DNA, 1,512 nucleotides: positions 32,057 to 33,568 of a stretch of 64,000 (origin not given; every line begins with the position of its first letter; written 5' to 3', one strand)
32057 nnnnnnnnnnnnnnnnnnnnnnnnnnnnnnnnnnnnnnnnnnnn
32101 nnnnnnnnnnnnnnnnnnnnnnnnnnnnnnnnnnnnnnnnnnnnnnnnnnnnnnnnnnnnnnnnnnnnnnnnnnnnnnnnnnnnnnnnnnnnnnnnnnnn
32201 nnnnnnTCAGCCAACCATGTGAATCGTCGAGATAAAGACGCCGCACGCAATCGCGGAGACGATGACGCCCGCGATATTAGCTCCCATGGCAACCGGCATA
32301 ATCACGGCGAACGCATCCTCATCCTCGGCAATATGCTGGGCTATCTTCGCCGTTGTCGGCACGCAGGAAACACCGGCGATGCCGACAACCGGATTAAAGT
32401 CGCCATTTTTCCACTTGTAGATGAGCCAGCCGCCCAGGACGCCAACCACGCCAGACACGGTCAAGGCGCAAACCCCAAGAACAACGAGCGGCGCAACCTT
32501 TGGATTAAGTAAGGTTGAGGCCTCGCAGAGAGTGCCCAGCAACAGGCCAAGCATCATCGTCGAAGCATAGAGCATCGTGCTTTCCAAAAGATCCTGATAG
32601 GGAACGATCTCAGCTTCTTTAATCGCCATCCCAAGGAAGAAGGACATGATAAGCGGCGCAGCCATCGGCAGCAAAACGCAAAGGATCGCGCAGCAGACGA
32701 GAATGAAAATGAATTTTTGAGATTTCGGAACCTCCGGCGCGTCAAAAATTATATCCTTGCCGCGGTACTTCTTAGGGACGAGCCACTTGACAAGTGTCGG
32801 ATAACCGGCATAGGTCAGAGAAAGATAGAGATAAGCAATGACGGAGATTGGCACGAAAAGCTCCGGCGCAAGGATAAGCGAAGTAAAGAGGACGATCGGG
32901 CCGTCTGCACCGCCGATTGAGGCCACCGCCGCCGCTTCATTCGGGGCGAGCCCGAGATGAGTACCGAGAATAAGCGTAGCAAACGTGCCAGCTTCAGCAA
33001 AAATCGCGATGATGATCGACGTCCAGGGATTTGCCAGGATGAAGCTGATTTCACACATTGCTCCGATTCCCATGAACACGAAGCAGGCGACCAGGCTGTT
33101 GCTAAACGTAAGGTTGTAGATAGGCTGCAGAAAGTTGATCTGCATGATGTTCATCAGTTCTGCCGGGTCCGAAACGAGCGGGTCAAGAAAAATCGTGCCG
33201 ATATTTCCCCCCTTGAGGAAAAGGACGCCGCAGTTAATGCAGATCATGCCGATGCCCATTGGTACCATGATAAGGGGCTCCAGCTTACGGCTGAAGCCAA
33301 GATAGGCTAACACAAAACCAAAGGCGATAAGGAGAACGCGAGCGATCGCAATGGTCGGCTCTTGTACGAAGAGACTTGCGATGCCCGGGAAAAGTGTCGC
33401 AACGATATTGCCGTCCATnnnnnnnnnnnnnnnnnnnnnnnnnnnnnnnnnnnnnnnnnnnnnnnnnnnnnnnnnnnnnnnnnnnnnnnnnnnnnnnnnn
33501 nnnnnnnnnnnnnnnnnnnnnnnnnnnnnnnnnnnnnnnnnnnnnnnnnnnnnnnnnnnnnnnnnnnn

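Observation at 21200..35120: Complete Malonomonas-type (biotin-dependent, Na+-pumping) malonate decarboxylase island in a Clostridia-like genome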

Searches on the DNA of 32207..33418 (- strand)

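Call 51: search_rna_families(sources=[L004, L006, L011, L016, L025, L027, L031], threshold=gathering)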
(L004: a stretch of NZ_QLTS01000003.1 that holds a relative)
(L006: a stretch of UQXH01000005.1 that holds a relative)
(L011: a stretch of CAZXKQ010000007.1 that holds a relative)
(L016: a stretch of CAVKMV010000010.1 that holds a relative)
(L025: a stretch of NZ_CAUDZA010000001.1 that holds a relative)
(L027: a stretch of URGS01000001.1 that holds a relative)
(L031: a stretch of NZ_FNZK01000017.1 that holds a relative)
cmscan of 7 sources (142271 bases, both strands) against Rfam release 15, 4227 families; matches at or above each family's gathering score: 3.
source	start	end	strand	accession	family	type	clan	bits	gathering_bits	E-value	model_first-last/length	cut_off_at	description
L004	177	270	+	RF01749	pan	Cis-reg;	-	49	36.2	3.9e-05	1-92/92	no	pan motif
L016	9548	9690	+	RF00174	Cobalamin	Cis-reg; riboswitch;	CL00101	46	31.5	5.2e-08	1-189/189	no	Cobalamin riboswitch aptamer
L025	9544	9689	+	RF00174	Cobalamin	Cis-reg; riboswitch;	CL00101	45.7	31.5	6.6e-08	1-189/189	no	Cobalamin riboswitch aptamer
